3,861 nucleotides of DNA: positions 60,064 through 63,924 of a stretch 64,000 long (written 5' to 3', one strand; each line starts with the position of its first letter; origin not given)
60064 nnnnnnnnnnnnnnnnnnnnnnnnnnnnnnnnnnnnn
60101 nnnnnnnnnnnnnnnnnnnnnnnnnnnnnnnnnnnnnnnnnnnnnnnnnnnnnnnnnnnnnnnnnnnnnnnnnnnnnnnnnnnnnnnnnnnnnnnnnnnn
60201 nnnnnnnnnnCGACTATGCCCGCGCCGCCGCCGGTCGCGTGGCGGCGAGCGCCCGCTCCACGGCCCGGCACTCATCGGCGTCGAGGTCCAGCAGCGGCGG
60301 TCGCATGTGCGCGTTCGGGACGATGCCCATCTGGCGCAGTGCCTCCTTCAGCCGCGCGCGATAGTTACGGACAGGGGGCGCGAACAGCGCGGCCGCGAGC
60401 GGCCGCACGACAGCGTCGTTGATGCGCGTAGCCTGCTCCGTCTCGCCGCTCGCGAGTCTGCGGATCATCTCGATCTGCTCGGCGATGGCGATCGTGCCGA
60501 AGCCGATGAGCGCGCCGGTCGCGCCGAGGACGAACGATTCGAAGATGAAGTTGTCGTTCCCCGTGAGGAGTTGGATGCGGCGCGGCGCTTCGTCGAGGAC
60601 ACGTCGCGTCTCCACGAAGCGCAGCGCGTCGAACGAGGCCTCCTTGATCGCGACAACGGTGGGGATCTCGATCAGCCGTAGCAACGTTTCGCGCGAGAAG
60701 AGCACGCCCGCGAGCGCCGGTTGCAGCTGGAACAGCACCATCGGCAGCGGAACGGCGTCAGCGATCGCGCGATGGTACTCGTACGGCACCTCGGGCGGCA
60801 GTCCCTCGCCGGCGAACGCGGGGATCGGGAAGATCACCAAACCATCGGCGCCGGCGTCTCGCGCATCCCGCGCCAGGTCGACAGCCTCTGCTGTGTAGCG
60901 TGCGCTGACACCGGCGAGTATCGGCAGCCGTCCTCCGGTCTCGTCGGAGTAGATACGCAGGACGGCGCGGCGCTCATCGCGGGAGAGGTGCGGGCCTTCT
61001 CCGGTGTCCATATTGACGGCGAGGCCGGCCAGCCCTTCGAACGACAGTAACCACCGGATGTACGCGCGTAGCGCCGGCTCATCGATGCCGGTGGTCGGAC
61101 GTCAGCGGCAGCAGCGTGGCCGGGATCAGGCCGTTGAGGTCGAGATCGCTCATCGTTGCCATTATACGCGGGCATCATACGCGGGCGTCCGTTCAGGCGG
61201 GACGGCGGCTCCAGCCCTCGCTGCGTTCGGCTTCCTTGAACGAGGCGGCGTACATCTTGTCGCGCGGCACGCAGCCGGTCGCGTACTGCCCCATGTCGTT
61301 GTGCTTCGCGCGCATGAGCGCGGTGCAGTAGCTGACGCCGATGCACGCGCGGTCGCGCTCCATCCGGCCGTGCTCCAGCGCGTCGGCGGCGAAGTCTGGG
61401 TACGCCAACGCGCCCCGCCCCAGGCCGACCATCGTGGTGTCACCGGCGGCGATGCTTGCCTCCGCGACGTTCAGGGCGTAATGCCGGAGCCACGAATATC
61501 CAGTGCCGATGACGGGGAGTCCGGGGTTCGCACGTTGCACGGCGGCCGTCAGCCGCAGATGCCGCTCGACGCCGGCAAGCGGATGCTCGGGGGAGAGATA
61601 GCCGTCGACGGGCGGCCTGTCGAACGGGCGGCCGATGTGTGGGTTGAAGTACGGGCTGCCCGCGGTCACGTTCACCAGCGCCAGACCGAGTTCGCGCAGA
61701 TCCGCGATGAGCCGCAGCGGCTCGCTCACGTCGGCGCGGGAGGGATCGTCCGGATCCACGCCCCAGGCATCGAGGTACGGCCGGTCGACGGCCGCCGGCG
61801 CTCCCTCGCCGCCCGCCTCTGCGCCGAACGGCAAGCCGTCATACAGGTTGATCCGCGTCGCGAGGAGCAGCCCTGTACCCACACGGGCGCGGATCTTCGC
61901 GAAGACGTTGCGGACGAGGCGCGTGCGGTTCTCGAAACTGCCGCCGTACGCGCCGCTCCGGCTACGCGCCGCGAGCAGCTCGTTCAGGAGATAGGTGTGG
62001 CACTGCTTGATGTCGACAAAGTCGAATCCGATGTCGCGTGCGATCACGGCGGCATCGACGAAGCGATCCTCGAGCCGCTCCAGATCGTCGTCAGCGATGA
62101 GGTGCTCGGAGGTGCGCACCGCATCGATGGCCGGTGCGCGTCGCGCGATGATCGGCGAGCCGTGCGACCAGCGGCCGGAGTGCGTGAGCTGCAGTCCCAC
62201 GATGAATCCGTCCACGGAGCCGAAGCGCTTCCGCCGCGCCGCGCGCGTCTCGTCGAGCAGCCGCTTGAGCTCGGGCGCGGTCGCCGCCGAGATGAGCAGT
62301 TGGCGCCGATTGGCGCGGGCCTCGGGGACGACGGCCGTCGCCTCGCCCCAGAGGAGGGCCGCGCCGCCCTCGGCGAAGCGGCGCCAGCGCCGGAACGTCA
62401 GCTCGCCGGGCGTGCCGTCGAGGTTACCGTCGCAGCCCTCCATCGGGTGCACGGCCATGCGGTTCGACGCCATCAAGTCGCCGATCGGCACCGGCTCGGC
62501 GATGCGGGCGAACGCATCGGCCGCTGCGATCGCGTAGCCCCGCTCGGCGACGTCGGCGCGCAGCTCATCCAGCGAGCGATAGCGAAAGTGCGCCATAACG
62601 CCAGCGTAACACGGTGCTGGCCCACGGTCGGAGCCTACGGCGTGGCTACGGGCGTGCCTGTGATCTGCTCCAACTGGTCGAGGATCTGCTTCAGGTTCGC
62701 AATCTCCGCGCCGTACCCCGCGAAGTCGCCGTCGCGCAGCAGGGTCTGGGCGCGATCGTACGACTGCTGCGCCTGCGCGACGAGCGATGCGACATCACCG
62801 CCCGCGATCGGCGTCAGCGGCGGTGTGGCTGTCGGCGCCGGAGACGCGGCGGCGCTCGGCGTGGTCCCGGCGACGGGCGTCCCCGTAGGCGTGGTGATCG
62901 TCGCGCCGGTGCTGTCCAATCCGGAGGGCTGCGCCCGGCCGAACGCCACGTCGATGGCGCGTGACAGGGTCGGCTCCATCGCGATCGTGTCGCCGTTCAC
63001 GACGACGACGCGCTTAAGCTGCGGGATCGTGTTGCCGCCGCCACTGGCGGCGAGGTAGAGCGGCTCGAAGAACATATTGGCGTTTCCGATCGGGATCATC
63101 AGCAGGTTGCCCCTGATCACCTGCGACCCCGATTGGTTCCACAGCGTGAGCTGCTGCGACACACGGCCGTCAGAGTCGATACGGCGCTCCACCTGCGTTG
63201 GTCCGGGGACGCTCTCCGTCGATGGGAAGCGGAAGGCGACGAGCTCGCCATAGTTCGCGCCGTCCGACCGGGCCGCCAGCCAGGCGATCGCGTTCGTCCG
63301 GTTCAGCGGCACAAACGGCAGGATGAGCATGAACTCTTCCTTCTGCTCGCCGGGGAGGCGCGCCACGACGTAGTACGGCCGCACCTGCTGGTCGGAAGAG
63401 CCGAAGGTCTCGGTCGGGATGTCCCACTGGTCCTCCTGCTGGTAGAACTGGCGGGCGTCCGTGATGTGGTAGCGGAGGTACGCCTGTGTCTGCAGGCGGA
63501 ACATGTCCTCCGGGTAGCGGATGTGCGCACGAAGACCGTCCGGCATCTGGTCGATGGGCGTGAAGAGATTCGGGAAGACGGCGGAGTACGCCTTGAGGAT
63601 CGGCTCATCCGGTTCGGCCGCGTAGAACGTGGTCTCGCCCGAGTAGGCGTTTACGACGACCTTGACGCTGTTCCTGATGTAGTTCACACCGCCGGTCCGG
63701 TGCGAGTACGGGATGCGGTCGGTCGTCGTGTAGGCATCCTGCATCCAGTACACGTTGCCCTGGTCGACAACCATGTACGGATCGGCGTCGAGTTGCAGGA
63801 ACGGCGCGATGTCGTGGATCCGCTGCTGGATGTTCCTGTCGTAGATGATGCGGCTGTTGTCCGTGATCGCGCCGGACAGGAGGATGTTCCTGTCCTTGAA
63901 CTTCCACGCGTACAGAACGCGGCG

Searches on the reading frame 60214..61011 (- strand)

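Call 42: search_protein_families(library=pfam, proteins=[window:60214-61011:-], max_evalue=0.00001)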
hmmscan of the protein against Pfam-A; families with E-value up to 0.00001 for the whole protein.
window:60214-61011:- (265 aa): 1 family
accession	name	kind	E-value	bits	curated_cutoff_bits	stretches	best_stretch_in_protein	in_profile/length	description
PF00701.28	DHDPS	-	1.2e-37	129.6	22.1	1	3-257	45-288/289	Dihydrodipicolinate synthetase family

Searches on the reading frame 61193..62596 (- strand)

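Call 42: search_protein_families(library=pfam, proteins=[window:61193-62596:-], max_evalue=0.00001)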
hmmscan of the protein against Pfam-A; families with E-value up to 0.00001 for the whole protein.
window:61193-62596:- (467 aa): 1 family
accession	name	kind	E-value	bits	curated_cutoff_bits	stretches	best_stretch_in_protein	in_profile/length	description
PF00724.26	Oxidored_FMN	-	6.6e-24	85.2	27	1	34-254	4-230/342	NADH:flavin oxidoreductase / NADH oxidase family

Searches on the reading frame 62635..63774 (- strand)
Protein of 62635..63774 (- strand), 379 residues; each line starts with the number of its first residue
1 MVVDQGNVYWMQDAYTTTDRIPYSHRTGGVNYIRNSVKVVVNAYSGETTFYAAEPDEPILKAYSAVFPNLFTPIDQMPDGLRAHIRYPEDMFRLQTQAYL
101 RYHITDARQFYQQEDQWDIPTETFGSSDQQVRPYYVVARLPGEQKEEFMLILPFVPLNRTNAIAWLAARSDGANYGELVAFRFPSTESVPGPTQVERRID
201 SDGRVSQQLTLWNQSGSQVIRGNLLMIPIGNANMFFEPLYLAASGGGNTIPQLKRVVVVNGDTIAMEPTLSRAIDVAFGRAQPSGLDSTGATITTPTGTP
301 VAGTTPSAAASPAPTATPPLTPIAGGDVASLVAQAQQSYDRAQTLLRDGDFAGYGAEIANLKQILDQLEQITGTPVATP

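Call 42: search_protein_families(library=pfam, proteins=[window:62635-63774:-], max_evalue=0.00001)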
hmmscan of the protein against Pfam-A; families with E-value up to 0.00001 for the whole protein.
window:62635-63774:- (379 aa): 1 family
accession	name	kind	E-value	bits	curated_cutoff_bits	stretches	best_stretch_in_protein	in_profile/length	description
PF03699.18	UPF0182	-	9.8e-95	318.7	27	1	1-212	554-770/770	Uncharacterised protein family (UPF0182)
